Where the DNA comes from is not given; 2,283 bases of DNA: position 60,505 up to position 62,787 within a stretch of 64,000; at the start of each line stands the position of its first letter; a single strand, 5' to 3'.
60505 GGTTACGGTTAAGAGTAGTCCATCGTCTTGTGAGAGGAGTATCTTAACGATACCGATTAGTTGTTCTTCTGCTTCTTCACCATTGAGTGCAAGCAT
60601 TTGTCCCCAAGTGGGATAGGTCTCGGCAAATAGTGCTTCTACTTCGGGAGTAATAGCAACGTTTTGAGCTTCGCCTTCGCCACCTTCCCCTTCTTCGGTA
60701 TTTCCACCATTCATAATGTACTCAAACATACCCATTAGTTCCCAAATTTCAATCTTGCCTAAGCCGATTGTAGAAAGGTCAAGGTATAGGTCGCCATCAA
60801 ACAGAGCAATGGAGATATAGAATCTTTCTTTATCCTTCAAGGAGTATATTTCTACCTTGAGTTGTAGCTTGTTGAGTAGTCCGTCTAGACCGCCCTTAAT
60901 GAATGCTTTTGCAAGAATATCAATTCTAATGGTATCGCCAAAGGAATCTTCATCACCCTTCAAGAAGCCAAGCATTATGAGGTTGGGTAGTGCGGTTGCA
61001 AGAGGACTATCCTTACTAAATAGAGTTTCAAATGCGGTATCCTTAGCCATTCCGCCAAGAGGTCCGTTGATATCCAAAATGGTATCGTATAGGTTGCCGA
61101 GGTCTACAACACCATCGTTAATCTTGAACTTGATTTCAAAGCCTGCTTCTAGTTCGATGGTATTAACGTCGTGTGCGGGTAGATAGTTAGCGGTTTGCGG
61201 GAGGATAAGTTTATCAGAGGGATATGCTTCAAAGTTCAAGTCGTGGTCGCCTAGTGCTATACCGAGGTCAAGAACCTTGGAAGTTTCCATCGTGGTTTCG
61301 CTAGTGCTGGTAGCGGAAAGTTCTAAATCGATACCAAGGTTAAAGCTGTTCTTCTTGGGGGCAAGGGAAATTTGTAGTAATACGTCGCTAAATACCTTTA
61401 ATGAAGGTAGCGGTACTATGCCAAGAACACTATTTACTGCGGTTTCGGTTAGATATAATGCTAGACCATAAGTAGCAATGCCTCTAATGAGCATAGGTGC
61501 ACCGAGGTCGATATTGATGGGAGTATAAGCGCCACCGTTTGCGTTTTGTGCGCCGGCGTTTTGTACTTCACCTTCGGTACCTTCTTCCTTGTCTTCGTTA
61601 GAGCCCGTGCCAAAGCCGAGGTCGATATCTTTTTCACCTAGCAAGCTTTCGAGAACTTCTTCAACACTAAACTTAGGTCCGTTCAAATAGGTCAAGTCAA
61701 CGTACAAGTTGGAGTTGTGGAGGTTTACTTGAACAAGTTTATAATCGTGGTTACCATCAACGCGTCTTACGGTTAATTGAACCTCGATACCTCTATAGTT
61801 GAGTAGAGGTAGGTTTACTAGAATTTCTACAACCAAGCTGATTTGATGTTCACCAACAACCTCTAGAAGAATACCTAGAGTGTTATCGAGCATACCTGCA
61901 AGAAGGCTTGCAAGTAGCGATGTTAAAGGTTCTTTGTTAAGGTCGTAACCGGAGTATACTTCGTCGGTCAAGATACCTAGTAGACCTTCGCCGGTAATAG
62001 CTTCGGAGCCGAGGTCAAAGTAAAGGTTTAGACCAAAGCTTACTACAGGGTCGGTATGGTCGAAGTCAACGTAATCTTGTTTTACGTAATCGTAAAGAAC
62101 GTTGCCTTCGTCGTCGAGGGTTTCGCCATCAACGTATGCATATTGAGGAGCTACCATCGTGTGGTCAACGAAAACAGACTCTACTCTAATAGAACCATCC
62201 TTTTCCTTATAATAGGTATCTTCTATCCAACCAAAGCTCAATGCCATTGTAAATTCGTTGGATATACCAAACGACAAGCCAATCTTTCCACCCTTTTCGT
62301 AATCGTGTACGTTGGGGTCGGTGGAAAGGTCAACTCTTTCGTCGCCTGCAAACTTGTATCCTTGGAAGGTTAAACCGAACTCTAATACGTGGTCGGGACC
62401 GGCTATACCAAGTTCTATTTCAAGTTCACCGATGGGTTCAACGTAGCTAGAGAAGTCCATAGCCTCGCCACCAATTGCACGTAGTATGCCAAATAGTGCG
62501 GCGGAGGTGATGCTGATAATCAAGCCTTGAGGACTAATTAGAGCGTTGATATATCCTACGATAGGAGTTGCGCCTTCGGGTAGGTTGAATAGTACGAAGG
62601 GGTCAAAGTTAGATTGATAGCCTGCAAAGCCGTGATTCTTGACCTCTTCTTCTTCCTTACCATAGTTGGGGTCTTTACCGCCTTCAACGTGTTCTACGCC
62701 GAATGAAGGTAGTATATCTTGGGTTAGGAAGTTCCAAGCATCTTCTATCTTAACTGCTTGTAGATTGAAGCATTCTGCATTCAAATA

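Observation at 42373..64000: Giant ORF of at least 7,207 codons, open to the window edge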

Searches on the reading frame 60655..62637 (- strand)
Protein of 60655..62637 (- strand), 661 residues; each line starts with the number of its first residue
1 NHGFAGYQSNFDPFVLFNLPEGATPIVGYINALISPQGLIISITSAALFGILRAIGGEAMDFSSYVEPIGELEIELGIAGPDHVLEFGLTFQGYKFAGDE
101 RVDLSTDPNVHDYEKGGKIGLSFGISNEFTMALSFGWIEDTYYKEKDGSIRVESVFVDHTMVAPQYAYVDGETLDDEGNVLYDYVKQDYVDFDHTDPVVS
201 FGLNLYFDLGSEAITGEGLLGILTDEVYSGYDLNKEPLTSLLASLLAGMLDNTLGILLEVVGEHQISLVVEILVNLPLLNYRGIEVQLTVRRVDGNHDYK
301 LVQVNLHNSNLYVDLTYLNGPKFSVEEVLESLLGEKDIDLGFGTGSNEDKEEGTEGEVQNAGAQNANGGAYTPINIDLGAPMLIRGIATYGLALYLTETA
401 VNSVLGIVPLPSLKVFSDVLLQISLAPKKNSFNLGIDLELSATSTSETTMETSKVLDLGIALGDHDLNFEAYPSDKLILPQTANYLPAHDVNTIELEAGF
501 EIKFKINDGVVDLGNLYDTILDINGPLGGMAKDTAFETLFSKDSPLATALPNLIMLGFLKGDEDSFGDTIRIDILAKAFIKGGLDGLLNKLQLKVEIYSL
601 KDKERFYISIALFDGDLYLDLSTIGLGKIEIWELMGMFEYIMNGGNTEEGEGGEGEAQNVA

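Call 38: predict_structure(alignment_id=A1)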
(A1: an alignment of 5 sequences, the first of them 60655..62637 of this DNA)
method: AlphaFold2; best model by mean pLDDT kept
length: 661 residues; sequences in the alignment: 5
mean_pLDDT: 31.8   pTM: 0.25
mean pLDDT of the five models: 31.8, 31.5, 31.4, 31.1, 30.2
residues with pLDDT >= 90: 0; 70-90: 2; 50-70: 16; < 50: 643
segments of 3 or more residues with pLDDT < 50: 1-142, 152-171, 181-608, 610-617, 621-661
pLDDT, mean of each block of 10 residues (from residue 1): 19 25 25 28 35 34 32 32 33 34 40 35 29 30 53 37 30 58 37 23 23 24 24 25 31 30 29 26 29 32 29 29 28 25 21 20 20 21 22 27 27 29 29 30 30 27 28 38 31 33 32 36 36 40 42 38 38 41 33 44 43 46 45 42 33 24 23
secondary structure, 60 per line:
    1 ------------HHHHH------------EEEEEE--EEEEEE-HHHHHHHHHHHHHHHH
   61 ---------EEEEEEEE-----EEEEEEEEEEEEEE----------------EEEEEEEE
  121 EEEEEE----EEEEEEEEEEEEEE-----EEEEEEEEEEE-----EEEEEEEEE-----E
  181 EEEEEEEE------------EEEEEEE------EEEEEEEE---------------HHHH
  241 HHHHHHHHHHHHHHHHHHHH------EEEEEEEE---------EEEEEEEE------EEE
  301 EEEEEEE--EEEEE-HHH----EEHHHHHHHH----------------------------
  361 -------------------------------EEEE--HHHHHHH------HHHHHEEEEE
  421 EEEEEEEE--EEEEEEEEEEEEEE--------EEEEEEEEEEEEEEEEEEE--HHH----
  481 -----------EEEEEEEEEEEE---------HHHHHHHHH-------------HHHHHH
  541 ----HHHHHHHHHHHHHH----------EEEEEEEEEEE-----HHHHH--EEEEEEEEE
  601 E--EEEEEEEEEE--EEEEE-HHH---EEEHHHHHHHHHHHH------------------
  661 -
elements in order: H13-17 E30-35 E38-43 H45-60 E70-77 E83-96 E113-126 E131-144 E150-160 E166-174 E180-188 E201-207 E214-221 H237-260 E267-274 E284-291 E298-307 E310-314 H325-332 E392-395 H398-404 H411-415 E416-428 E431-444 E453-471 E492-503 H513-521 H535-540 H545-558 E569-579 H585-589 E592-601 E604-613 E616-620 E628-630 H631-642
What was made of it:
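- The first AlphaFold attempt failed (pLDDT 32, call 38).
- Tried and rejected: Window aa 455-1115 with a 5-sequence alignment (A1) gave pLDDT 31.8 and was unusable (call 38).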
